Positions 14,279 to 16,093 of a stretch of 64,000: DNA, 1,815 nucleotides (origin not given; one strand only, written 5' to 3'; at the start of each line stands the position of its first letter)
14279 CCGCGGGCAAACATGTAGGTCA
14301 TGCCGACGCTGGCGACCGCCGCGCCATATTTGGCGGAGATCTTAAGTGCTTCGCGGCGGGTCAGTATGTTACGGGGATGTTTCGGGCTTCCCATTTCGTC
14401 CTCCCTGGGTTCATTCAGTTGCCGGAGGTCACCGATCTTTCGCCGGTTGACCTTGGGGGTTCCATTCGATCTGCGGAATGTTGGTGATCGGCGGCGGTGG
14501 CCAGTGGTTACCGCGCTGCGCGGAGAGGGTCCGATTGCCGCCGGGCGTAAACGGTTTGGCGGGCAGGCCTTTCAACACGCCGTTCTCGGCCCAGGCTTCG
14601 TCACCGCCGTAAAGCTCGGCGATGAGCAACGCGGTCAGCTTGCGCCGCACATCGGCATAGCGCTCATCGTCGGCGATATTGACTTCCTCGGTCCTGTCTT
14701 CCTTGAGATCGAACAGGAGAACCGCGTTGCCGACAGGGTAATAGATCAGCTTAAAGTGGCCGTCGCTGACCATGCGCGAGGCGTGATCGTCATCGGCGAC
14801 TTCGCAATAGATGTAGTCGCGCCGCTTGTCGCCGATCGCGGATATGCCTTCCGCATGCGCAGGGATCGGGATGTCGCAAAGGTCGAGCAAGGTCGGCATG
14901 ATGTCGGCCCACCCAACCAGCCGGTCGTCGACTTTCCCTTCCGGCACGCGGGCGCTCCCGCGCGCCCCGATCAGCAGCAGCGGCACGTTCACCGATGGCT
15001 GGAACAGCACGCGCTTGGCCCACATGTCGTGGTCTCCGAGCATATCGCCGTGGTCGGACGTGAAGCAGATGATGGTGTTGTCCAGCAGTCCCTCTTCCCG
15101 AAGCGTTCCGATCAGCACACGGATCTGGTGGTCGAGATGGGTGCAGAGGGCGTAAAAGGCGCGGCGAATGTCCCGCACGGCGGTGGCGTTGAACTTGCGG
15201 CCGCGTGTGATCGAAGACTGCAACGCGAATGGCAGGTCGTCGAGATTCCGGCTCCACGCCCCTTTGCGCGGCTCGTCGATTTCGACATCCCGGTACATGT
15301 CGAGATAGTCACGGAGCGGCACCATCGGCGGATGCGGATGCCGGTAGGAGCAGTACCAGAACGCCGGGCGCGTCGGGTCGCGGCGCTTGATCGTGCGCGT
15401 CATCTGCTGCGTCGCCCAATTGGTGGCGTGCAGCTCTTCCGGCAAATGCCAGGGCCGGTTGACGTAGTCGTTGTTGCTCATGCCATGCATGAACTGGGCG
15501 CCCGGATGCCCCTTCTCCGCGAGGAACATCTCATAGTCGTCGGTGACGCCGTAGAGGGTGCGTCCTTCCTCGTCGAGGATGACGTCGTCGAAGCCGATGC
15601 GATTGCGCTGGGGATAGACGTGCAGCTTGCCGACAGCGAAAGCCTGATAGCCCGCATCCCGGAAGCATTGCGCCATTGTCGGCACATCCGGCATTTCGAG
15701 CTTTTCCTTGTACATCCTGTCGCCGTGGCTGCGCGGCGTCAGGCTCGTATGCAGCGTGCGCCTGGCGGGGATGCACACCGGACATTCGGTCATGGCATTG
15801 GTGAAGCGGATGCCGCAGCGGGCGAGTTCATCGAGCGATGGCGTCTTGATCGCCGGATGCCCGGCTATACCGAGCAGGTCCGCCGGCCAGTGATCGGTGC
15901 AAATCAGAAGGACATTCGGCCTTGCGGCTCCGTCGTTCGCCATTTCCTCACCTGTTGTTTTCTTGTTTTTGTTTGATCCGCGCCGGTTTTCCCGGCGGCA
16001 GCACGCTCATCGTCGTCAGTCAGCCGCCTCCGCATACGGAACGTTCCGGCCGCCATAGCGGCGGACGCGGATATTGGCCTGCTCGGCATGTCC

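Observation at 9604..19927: Sulfatase plus FGE plus HisD-family (HpsN-like) dehydrogenase plus TRAP transporter operon: candidate pathway for a sulfated/sulfonated C3-C4 compound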

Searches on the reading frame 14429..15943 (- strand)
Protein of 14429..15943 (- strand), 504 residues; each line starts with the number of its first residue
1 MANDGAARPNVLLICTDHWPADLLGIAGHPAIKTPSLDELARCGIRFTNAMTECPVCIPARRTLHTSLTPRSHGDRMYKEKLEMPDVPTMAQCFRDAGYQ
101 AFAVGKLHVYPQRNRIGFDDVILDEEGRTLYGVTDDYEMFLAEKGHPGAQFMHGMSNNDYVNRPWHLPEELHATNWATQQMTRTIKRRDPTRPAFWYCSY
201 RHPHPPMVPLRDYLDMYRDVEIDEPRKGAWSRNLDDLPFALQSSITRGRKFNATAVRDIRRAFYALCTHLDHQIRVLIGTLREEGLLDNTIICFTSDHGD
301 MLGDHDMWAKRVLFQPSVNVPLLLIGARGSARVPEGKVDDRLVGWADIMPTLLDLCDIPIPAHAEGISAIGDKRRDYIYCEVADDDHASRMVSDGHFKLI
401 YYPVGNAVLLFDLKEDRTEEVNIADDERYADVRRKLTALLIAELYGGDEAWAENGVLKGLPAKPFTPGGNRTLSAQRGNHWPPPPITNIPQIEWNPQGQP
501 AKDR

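Call 3: search_protein_families(library=pfam, proteins=[window:14429-15943:-])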
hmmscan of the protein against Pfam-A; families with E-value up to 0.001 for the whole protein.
window:14429-15943:- (504 aa): 4 families
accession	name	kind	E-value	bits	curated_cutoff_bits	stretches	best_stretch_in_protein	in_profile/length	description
PF00884.28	Sulfatase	-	7.8e-43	147.3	25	1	9-358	1-301/301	Sulfatase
PF16347.10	SGSH_C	-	6.2e-14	52.9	29.3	1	303-440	1-148/154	N-sulphoglucosamine sulphohydrolase, C-terminal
PF01663.27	Phosphodiest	-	5.8e-06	26.6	23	0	11-74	1-61/342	Type I phosphodiesterase / nucleotide pyrophosphatase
PF02995.22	DUF229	-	0.0005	19.3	25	1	254-306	297-349/496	Protein of unknown function (DUF229)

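Call 6: search_protein_families(library=ncbifam, proteins=[window:14429-15943:-], max_evalue=0.00001)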
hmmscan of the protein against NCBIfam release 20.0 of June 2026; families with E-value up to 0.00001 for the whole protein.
window:14429-15943:- (504 aa): 4 families
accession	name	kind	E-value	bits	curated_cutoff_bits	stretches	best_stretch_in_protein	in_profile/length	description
NF010322.0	PRK13759.1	equivalog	7.1e-121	404.1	481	1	7-457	5-470/486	arylsulfatase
NF052527.1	Mn_arylsulf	exception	3.5e-77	260.3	850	1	8-460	1-468/479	manganese-dependent arylsulfatase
TIGR03417.1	chol_sulfatase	equivalog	6.4e-56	190.2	433.45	1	8-437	2-433/500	choline-sulfatase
NF045661.1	HdlasePehA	equivalog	2.8e-46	158.2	900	1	8-369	2-388/506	phosphoric/sulfuric ester hydrolase PehA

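Call 12: search_solved_structures(query=window:14429-15943:-, show_alignments=1)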
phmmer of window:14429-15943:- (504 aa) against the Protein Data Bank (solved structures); distinct sequences matched with E-value up to 0.001: 84 (the best 60 are shown).
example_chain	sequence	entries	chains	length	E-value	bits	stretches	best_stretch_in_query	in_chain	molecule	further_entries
7oz8_AAA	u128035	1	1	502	2.2e-66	228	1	7-457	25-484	Choline-sulfatase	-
9koq_A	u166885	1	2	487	9.4e-64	219.3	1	7-457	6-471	Sulfatase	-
4upi_A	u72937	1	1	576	7.9e-42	147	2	160-441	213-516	SULFATASE FAMILY PROTEIN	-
6fny_A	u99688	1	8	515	5.3e-40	140.9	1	7-438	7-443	Choline-sulfatase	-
7pth_A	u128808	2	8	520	8.3e-39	137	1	7-438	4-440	Choline sulfatase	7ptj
6g5z_A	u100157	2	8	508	1.7e-38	136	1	8-438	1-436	Choline-sulfatase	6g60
4upl_A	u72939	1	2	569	7.9e-35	123.9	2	161-433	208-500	SULFATASE FAMILY PROTEIN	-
2vqr_A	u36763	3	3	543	6.7e-34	120.8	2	161-370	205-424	PUTATIVE SULFATASE | Multifunctional alkaline phosphatase superfamily protein pRL90232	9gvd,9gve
9ihk_D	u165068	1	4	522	3.4e-30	108.6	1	28-444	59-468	Sulfatase_S1_30A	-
2w8s_A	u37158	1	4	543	2.9e-29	105.5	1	7-368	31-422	PHOSPHONATE MONOESTER HYDROLASE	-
4uph_A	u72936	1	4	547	9.6e-29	103.8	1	6-366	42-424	SULFATASE (SULFURIC ESTER HYDROLASE) PROTEIN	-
2qzu_A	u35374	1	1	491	7.8e-28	100.8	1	5-426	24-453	Putative sulfatase yidJ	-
3b5q_A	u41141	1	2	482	1.4e-27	99.9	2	246-440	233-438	Putative sulfatase yidJ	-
5g2t_A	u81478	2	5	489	2.6e-27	99.1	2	246-440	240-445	2-O GLYCOSAMINOGLYCAN SULFATASE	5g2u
6hhm_A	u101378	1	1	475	1.7e-26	96.3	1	7-362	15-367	Arylsulfatase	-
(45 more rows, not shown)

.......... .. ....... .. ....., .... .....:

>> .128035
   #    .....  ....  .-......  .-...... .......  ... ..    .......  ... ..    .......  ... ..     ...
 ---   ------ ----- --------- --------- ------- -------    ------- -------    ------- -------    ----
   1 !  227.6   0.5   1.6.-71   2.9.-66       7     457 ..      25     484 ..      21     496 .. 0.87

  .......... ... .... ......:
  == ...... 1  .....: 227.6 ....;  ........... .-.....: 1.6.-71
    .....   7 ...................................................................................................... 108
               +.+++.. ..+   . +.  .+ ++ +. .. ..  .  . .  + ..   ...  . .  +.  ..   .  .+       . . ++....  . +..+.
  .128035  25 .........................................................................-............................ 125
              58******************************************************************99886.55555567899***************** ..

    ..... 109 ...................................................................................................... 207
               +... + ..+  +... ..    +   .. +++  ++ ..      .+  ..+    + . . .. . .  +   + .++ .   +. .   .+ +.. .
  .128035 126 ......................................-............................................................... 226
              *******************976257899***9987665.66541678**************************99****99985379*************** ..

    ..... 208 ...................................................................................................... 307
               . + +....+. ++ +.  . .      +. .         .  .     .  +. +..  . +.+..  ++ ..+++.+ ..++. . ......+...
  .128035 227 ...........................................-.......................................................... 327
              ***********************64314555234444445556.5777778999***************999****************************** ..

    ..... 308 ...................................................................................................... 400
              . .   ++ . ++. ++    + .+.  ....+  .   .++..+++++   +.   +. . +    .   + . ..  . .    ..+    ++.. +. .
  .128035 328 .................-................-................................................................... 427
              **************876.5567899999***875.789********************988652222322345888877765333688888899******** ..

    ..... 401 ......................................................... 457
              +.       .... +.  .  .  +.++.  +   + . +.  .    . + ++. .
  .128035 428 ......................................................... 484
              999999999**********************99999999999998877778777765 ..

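Call 15: find_related_loci(query=window:14429-15943:-, collection=genome_contigs, flank=10000)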
Query window:14429-15943:- (504 aa) in genome_contigs; peptide patterns used: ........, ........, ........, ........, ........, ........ (x = any residue, [..] = any of these).
124 stretches matched a pattern; 114 encode a relative of the query (tblastn E <= 1e-3); the best 80 are kept; 80 distinct loci.
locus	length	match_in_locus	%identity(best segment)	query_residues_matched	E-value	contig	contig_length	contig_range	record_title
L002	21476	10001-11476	71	8-499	0e+0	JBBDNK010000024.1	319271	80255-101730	MAG: Aquisalimonadaceae bacterium isolate LejiaB_62_64 Lejia_B_29_length_319271_cov_38, whole genome shotgun sequence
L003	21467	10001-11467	63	6-494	0e+0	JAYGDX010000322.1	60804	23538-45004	MAG: Candidatus Poribacteria bacterium isolate OC6_3000m_MAG_233 OC6_3000m_contig_1372999, whole genome shotgun sequence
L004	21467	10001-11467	64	6-494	0e+0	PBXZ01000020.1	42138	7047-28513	MAG: Candidatus Poribacteria bacterium isolate NP41 25485, whole genome shotgun sequence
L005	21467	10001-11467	63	6-494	0e+0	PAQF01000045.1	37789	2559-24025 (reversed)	MAG: Candidatus Poribacteria bacterium isolate SP142 MHASMcontig_3284835, whole genome shotgun sequence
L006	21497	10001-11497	62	8-504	0e+0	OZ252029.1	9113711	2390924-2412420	MAG: Bryobacterales bacterium isolate af10eb97-6721-4eea-95a9-6ff168b1dfda genome assembly, chromosome: 1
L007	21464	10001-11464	64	6-495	0e+0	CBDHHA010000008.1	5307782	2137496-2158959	MAG: Bryobacterales bacterium isolate 2d5554e7-8e83-4990-916f-a624400d9ca1 genome assembly, contig: contig_8, whole geno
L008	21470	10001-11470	64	8-499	0e+0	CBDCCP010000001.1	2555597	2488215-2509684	MAG: Bryobacterales bacterium isolate ed11b7c5-ea46-40d8-b3f2-1352c6ddd74d genome assembly, contig: contig_1, whole geno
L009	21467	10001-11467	62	5-495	0e+0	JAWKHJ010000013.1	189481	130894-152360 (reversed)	MAG: Bryobacterales bacterium isolate ABC1.86 ABC1.86.fa-13, whole genome shotgun sequence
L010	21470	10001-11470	63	8-499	0e+0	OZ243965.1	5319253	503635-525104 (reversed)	MAG: Bryobacterales bacterium isolate d9fe4927-0271-4d34-8a35-7101854e6c69 genome assembly, chromosome: 1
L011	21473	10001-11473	63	6-498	0e+0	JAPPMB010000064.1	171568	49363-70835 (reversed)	MAG: Bryobacterales bacterium isolate RHO3_bin_36 NODE_174_length_171568_cov_12.279915, whole genome shotgun sequence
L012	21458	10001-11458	64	8-495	0e+0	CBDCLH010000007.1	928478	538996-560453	MAG: Bryobacterales bacterium isolate e5bdc283-2042-4f5e-8736-16045c4cf6f5 genome assembly, contig: contig_7, whole geno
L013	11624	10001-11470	62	6-497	0e+0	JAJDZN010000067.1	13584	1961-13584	MAG: Bryobacterales bacterium isolate jk18x40bins.51 k141_2566404, whole genome shotgun sequence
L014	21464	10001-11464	63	6-495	0e+0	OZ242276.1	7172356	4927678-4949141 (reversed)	MAG: Bryobacterales bacterium isolate 6a17fdd1-799e-4b89-b3db-5c5ff6fa14e9 genome assembly, chromosome: 1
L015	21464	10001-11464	63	6-495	0e+0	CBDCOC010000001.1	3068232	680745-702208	MAG: Bryobacterales bacterium isolate 563e2126-20b4-4440-9010-20653566d31b genome assembly, contig: contig_1, whole geno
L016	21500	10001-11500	61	6-502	0e+0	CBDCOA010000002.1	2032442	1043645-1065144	MAG: Bryobacterales bacterium isolate e87d622e-8fc3-4eb5-b2ff-02838af88e55 genome assembly, contig: contig_2, whole geno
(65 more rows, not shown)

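Call 17: find_related_loci(query=window:14429-15943:-, collection=metagenome_contigs, flank=10000)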
Query window:14429-15943:- (504 aa) in metagenome_contigs; peptide patterns used: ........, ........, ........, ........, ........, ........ (x = any residue, [..] = any of these).
121 stretches matched a pattern; 87 encode a relative of the query (tblastn E <= 1e-3); the best 80 are kept; 80 distinct loci.
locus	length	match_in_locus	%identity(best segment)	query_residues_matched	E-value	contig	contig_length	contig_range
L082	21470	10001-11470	66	6-495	0e+0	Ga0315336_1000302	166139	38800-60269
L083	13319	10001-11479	68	2-494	0e+0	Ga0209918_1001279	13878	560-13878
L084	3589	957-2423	69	8-497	0e+0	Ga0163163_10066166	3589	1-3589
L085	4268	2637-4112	65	6-497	0e+0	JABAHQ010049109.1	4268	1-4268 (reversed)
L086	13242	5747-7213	64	6-494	0e+0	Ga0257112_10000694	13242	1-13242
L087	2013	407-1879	65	9-499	0e+0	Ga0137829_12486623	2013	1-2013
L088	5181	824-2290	64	6-494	0e+0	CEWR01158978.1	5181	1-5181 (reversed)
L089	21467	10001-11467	63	6-494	0e+0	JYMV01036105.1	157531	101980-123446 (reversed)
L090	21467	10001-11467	64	6-494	0e+0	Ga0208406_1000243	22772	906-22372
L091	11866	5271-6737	64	6-494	0e+0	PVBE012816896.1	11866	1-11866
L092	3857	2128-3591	64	6-495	0e+0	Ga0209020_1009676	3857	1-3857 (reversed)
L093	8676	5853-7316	63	6-495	0e+0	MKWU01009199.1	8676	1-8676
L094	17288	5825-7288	63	6-495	0e+0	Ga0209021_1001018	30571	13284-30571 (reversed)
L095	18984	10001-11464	63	6-495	0e+0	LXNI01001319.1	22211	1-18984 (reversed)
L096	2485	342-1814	62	6-498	0e+0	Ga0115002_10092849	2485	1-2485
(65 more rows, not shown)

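Call 31: search_dna_similar(query=window:14429-15943:-, collection=plasmids, mode=protein, max_rows=25, max_evalue=1e-80)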
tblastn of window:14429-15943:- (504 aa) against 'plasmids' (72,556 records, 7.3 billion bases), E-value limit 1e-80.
Records with a match: 6; places in all: 7; records where one place covers at least 80% of the query: 5.
Best place of each record, by identity: <60% 6.
By first word of the organism name: Paracoccus 1; Paraburkholderia 1; Chelativorans 1; Salipiger 1; Bacillus 1; Klebsiella 1.
By predicted mobility (MOB-suite, as given by PLSDB): non-mobilizable 6.
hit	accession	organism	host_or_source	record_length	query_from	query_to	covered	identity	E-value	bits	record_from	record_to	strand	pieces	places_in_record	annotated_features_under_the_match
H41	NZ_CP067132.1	Paracoccus seriniphilus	cell culture,washing water of Bugula ...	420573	6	495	97%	57.6%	0e+0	605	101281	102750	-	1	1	sulfatase-like hydrolase/transferase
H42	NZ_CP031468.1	Paraburkholderia caffeinilytica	mix culture,tea plantation soil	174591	6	488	96%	54.7%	1e-172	546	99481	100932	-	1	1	sulfatase-like hydrolase/transferase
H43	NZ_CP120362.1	Chelativorans sp. AA-79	single cell,petroleum contaminated soil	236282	13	487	94%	53.4%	1e-162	517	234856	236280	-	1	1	none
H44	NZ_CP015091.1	Salipiger abyssi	single cell,marine seawater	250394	10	483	94%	51.9%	4e-155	496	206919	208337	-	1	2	sulfatase-like hydrolase/transferase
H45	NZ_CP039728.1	Bacillus sp. S3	whole organism,Contaminated Mine Soils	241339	8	453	88%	36.7%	7e-81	281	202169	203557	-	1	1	arylsulfatase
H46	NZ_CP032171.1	Klebsiella pneumoniae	-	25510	47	326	56%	57.9%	6e-100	337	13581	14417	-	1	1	sulfatase-like hydrolase/transferase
